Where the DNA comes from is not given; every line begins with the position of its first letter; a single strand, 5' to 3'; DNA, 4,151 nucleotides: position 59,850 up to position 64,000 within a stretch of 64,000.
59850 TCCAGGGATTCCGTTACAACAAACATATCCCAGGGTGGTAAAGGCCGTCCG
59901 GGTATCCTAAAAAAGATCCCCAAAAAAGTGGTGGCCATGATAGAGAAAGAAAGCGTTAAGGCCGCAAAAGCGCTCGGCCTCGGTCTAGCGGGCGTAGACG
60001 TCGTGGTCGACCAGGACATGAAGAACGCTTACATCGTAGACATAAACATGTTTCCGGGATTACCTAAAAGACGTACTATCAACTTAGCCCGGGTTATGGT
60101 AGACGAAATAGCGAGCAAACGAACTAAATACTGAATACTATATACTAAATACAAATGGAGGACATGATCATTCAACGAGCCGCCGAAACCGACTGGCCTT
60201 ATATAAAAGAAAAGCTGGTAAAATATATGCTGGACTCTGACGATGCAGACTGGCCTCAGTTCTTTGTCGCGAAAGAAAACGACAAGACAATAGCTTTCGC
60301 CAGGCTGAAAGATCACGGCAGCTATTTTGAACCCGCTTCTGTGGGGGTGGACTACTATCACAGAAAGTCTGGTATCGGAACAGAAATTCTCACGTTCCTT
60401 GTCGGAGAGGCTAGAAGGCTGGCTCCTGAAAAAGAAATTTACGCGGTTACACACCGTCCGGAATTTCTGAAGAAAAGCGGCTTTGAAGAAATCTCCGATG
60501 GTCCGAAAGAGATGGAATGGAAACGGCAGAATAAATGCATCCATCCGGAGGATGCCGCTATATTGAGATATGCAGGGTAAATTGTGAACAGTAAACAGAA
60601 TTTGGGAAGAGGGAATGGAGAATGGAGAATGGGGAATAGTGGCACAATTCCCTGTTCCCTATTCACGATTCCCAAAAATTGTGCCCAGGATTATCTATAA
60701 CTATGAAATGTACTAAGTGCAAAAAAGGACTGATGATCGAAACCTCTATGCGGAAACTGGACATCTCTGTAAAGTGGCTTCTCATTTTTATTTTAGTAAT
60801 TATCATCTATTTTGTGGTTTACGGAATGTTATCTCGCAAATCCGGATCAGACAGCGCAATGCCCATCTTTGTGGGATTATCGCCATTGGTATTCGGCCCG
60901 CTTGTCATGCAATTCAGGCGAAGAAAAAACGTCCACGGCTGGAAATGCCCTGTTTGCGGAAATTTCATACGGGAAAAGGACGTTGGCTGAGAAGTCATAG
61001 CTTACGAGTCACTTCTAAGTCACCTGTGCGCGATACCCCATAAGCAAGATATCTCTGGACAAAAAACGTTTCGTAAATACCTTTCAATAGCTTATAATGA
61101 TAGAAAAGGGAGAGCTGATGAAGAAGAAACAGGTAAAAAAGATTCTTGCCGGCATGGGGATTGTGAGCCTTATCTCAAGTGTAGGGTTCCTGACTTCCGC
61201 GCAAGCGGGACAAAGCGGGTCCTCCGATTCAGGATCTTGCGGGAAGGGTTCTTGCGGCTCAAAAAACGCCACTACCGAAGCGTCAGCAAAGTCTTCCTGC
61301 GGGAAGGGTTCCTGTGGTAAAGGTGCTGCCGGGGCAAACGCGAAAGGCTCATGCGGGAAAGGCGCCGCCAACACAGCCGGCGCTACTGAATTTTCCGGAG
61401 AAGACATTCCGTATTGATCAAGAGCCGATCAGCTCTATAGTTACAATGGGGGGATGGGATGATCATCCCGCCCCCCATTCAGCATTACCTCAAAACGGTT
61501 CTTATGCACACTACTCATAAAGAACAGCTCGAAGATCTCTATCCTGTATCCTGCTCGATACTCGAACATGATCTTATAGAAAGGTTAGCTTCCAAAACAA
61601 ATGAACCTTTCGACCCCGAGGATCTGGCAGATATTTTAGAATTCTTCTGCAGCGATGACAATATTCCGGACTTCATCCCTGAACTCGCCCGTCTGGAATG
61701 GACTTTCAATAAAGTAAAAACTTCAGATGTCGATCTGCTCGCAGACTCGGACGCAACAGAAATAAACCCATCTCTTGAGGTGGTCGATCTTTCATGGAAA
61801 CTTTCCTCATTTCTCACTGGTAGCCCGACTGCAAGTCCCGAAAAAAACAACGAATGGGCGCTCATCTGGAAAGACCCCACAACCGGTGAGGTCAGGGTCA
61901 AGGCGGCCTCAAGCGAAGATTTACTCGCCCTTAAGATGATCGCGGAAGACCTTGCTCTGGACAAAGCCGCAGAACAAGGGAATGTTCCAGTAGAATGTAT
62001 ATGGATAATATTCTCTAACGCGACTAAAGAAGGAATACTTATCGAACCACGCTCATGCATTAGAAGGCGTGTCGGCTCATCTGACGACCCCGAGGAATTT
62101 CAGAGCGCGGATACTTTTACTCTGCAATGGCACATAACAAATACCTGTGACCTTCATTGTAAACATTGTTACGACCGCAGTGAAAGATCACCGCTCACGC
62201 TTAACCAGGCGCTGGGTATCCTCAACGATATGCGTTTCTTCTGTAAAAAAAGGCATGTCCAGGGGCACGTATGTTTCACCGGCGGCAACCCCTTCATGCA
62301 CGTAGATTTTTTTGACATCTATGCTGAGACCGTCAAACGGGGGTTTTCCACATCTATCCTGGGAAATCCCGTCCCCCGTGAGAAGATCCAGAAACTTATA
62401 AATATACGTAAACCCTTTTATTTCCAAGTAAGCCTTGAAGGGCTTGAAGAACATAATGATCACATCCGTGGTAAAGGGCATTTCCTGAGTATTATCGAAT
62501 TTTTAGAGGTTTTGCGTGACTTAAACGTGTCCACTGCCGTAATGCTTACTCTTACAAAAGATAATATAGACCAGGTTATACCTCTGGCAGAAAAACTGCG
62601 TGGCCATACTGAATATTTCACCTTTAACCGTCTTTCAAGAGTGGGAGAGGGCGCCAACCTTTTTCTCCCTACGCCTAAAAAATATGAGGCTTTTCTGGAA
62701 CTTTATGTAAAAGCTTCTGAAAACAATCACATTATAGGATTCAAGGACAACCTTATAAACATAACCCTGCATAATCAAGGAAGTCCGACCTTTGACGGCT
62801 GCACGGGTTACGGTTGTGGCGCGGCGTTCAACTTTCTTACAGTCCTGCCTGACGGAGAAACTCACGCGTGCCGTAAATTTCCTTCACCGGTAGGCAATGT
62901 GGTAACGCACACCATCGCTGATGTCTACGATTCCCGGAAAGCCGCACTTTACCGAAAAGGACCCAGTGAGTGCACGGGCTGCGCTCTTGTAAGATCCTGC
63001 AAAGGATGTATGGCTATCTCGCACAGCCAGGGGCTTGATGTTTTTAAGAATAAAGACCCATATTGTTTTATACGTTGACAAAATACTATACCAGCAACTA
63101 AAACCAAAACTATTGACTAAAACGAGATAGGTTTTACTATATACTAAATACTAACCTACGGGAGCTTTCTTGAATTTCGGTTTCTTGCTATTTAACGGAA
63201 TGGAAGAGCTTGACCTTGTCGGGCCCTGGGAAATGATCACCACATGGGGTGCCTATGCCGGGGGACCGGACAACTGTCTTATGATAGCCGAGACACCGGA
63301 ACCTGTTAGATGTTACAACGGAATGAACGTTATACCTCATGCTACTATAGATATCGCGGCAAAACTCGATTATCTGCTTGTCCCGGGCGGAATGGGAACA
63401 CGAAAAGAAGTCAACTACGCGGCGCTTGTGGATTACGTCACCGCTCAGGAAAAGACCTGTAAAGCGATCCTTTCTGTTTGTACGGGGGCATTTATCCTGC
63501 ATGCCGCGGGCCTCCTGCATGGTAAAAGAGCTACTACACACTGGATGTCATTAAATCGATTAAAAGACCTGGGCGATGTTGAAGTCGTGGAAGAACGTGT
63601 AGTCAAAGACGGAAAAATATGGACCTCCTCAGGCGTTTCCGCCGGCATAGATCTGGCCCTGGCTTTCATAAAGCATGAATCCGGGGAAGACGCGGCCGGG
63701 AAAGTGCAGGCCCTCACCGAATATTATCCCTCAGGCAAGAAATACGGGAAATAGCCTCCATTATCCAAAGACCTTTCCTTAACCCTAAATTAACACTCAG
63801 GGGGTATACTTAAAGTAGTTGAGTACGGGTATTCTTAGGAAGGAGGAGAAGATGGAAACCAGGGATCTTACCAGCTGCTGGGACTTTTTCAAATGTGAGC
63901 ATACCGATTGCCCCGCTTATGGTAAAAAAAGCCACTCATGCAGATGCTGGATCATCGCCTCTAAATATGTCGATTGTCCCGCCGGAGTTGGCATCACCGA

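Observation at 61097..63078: Candidate RiPP-like pair: a peptide with three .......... repeats directly upstream of a radical SAM/SPASM enzyme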

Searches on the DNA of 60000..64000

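Call 6: search_rna_families(source=window, start=60000, end=64000, threshold=evalue, max_evalue=10)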
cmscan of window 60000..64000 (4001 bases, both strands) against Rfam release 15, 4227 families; matches with E-value up to 10: 4.
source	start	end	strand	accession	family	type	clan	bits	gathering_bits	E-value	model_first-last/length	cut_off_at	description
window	60615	60670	+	RF01013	mir-577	Gene; miRNA;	-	20.4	100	2.5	1-86/86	no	mir-577 microRNA precursor family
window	60608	60676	-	RF03964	mir-H1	Gene; miRNA;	-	19.9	97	8.7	1-85/85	no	mir-H1 microRNA precursor family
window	63178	63203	+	RF00037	IRE_I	Cis-reg;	-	17.5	34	4.3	1-36/36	no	Iron response element I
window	63155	63228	-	RF02133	HOXB13-AS1_2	Gene; lncRNA;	-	13.7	40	8.7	1-81/81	no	HOXB13 antisense RNA 1 conserved region 2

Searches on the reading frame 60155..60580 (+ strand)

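Call 3: search_protein_families(library=ncbifam, proteins=[window:60155-60580:+], max_evalue=0.01)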
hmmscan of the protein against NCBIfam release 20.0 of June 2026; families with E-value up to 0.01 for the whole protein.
window:60155-60580:+ (141 aa): 5 families
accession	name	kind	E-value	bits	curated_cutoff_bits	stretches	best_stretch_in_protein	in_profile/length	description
NF040501.1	resist_ArsN2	equivalog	6.4e-07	29.1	125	1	14-138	2-131/133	arsenic resistance N-acetyltransferase ArsN2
NF005840.0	PRK07757.1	equivalog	8.2e-07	29.1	154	1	35-115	43-123/153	N-acetyltransferase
NF005921.0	PRK07922.1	equivalog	3.8e-06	26.6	180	1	59-119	73-132/170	amino-acid N-acetyltransferase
NF008964.0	PRK12308.1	equivalog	2.3e-05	23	657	1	35-115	504-584/624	argininosuccinate lyase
NF003641.0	PRK05279.1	equivalog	0.0087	14.9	344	1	32-114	332-416/441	amino-acid N-acetyltransferase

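Call 4: search_protein_families(library=pfam, proteins=[window:60155-60580:+], max_evalue=0.01)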
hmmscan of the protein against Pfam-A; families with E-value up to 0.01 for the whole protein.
window:60155-60580:+ (141 aa): 3 families
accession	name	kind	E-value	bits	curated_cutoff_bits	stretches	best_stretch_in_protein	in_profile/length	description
PF13508.13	Acetyltransf_7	-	2.1e-08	34.9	27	1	35-112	4-84/84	Acetyltransferase (GNAT) domain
PF00583.31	Acetyltransf_1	-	1.6e-06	28.8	20.7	1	20-98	16-99/116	Acetyltransferase (GNAT) family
PF13673.13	Acetyltransf_10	-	0.00013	22.3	23.6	1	34-117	31-113/128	Acetyltransferase (GNAT) domain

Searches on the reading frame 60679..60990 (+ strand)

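Call 3: search_protein_families(library=ncbifam, proteins=[window:60679-60990:+], max_evalue=0.01)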
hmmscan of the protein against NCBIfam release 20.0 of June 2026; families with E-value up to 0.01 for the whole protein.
window:60679-60990:+ (103 aa): 1 family
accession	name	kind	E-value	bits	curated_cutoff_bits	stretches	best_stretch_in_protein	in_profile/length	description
TIGR03831.1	YgiT_finger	domain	0.00068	19.9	20.2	1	83-96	28-41/46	YgiT-type zinc finger protein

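Call 4: search_protein_families(library=pfam, proteins=[window:60679-60990:+], max_evalue=0.01)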
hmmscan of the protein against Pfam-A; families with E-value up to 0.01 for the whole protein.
window:60679-60990:+ (103 aa): 2 families
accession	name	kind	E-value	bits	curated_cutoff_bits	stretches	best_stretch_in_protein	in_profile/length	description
PF10601.15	zf-LITAF-like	-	0.00053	20.5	23.8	0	7-46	4-45/70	LITAF-like zinc ribbon domain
PF07695.17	7TMR-DISM_7TM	-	0.0049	17.2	29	1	22-77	114-169/205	7TM diverse intracellular signalling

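Call 58: search_protein_families(library=ncbifam, proteins=[window:60703-60987:+], max_evalue=0.05)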
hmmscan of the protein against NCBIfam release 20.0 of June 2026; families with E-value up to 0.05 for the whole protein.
window:60703-60987:+ (95 aa): 1 family
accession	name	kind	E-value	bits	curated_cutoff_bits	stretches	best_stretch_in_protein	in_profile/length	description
TIGR03831.1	YgiT_finger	domain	0.00057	20.1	20.2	1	75-88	28-41/46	YgiT-type zinc finger protein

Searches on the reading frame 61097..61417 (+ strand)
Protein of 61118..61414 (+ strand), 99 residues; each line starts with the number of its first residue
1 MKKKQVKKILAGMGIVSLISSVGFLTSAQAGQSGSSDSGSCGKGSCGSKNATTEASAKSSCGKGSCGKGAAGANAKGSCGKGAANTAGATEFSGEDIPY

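Call 3: search_protein_families(library=ncbifam, proteins=[window:61124-61417:+], max_evalue=0.01)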
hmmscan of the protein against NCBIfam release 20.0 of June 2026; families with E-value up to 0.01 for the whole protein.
window:61124-61417:+ (97 aa): 1 family
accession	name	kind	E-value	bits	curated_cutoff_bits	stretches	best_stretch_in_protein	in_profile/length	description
TIGR04081.4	TIGR04081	equivalog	2e-06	27.4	30.5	1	1-23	3-25/27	SbtA family thio(seleno)oxazole RiPP natural product precursor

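Call 4: search_protein_families(library=pfam, proteins=[window:61124-61417:+], max_evalue=0.01)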
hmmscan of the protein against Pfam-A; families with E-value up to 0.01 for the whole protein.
window:61124-61417:+ (97 aa): 0 families

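Call 45: list_cluster_members(proteins=[window:61124-61414:+, window:61097-61414:+, window:60703-60987:+, window:63170-63751:+, window:60155-60577:+, window:59049-60131:+, window:57745-59061:+])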
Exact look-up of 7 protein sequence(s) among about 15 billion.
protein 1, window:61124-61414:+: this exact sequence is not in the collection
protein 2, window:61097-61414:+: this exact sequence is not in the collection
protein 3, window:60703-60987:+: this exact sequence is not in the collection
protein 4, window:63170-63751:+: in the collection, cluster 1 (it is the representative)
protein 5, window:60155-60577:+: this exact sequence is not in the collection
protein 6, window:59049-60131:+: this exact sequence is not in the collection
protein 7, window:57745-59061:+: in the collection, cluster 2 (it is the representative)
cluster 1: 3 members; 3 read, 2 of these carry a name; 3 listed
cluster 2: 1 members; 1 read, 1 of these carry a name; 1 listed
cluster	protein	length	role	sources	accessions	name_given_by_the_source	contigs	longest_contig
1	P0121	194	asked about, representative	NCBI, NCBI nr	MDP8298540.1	MAG: DJ-1/PfpI family protein [Candidatus Tantalella remota] | DJ-1/PfpI family protein [Candidatus Tantalella remota]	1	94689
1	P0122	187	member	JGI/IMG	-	transcriptional regulator GlxA family with amidase domain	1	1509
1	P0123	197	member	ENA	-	-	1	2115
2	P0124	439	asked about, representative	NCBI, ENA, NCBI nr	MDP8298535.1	MAG: hypothetical protein P9L88_01325 [Candidatus Tantalella remota] | hypothetical protein [Candidatus Tantalella remota]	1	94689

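Call 54: search_protein_families(library=ncbifam, proteins=[window:61118-61414:+, window:61097-61414:+], max_evalue=0.1)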
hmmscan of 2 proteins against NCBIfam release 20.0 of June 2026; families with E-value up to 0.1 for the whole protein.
window:61118-61414:+ (99 aa): 1 family
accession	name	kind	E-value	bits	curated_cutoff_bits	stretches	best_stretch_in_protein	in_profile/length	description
TIGR04081.4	TIGR04081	equivalog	2.6e-08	33.5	30.5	1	1-25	1-25/27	SbtA family thio(seleno)oxazole RiPP natural product precursor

window:61097-61414:+ (106 aa): 2 families
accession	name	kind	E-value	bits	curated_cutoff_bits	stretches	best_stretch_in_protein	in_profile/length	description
TIGR04081.4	TIGR04081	equivalog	2.9e-08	33.3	30.5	1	8-32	1-25/27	SbtA family thio(seleno)oxazole RiPP natural product precursor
NF001109.0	PRK00136.1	equivalog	0.097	12.6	119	0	8-40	88-120/131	30S ribosomal protein S8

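Call 55: list_cluster_members(proteins=[window:61118-61414:+, window:60679-60987:+, window:60703-60987:+])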
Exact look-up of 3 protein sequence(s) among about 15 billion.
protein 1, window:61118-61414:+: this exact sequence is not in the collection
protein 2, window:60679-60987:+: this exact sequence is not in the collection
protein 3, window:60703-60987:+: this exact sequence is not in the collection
